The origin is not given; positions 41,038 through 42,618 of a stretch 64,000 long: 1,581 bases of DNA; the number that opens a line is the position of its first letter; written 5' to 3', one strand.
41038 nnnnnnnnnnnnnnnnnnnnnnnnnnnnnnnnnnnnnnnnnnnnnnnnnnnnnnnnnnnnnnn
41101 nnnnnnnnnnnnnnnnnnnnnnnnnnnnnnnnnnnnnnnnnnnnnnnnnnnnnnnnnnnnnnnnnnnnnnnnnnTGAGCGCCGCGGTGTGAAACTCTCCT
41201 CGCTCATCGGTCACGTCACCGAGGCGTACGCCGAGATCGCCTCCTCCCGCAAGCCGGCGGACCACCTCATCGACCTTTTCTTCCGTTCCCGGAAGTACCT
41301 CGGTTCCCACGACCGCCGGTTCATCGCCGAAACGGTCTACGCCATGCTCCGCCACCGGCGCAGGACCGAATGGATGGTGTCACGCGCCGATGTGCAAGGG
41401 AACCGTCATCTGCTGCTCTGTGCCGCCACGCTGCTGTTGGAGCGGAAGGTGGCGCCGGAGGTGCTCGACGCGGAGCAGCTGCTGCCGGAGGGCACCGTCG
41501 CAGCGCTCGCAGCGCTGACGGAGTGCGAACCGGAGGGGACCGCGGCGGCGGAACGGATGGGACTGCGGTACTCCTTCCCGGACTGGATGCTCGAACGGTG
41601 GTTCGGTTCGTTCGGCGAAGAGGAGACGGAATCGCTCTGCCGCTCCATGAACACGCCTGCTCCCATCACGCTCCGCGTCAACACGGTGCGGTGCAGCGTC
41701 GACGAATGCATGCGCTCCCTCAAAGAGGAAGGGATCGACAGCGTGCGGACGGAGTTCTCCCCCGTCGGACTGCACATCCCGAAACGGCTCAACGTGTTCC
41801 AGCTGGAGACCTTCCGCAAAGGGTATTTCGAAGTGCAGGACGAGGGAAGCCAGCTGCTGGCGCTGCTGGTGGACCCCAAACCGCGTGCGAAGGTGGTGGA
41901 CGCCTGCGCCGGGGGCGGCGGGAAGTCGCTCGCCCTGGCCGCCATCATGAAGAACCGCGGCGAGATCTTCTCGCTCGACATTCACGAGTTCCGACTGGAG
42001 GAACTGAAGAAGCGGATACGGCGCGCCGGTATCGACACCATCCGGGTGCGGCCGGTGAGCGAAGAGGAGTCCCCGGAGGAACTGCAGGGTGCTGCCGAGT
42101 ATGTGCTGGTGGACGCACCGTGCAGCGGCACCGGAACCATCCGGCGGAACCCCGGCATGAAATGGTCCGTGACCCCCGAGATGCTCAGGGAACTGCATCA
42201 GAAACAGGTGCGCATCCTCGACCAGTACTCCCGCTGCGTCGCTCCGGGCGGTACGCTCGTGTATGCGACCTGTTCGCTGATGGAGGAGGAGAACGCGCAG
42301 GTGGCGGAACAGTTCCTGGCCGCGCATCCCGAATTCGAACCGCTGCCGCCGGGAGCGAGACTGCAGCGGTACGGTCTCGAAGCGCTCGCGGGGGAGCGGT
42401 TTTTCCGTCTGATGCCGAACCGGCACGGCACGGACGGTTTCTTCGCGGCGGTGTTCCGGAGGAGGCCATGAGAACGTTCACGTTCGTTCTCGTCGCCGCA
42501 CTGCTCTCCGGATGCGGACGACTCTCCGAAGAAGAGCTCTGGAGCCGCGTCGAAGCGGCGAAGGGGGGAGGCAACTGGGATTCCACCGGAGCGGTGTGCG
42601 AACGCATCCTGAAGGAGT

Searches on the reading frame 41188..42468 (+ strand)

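Call 59: search_protein_families(library=pfam, proteins=[window:41188-42468:+], max_evalue=0.00001)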
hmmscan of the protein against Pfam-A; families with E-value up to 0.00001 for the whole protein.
window:41188-42468:+ (427 aa): 3 families
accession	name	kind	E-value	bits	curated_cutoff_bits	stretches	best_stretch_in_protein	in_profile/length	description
PF01189.24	Methyltr_RsmB-F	-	2e-43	148.8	27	1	226-423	2-198/199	16S rRNA methyltransferase RsmB/F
PF22458.1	RsmF-B_ferredox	-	5.6e-19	68.5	27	1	130-203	1-73/74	Methyltr_RsmF/B-like, ferredoxin-like domain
PF13847.12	Methyltransf_31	-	1.2e-06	28.7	27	1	233-376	4-126/145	Methyltransferase domain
